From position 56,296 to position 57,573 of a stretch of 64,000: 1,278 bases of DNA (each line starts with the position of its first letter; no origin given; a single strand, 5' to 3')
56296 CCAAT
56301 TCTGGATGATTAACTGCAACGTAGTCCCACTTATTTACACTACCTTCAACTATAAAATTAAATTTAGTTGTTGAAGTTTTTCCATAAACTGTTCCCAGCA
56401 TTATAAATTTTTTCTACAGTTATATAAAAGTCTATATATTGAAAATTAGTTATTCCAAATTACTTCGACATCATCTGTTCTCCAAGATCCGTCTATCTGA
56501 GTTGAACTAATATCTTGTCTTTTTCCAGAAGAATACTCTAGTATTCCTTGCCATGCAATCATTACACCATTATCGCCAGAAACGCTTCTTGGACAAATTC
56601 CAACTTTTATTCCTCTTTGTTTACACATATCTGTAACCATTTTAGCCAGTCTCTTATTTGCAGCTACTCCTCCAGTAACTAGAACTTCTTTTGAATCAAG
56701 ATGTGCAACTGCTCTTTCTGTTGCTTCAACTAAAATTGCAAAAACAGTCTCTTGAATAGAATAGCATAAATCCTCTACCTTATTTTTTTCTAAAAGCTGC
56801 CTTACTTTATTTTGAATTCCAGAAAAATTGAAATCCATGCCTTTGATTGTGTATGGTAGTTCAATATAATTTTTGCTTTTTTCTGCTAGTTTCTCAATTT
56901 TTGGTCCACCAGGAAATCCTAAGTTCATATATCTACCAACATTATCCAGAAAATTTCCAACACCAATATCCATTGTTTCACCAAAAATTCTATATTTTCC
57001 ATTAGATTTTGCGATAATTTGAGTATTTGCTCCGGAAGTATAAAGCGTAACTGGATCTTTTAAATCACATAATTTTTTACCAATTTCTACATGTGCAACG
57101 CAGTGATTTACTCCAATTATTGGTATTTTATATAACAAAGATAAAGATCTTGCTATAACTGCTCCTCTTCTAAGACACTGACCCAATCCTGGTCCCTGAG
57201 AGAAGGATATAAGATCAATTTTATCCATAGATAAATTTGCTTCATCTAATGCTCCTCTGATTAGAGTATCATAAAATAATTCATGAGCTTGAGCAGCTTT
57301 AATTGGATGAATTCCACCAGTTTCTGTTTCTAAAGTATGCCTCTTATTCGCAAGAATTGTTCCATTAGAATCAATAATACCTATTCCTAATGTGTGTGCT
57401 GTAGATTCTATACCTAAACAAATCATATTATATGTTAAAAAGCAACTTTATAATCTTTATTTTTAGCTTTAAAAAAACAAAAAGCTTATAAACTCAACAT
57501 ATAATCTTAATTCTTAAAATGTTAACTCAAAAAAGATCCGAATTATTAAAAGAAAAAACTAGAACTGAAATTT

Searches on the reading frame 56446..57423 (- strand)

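Call 13: search_protein_families(library=pfam, proteins=[window:56446-57423:-], max_evalue=0.00001)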
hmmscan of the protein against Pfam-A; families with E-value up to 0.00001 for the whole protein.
window:56446-57423:- (325 aa): 2 families
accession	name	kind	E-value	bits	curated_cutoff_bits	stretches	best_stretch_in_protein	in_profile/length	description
PF00814.31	TsaD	-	6.1e-75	252.8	24.8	1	24-291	3-264/264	tRNA N6-adenosine threonylcarbamoyltransferase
PF22521.2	HypF_C_2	-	1.9e-11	44.7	27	1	175-287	122-237/241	Carbamoyltransferase, Kae1-like Domain, second subdomain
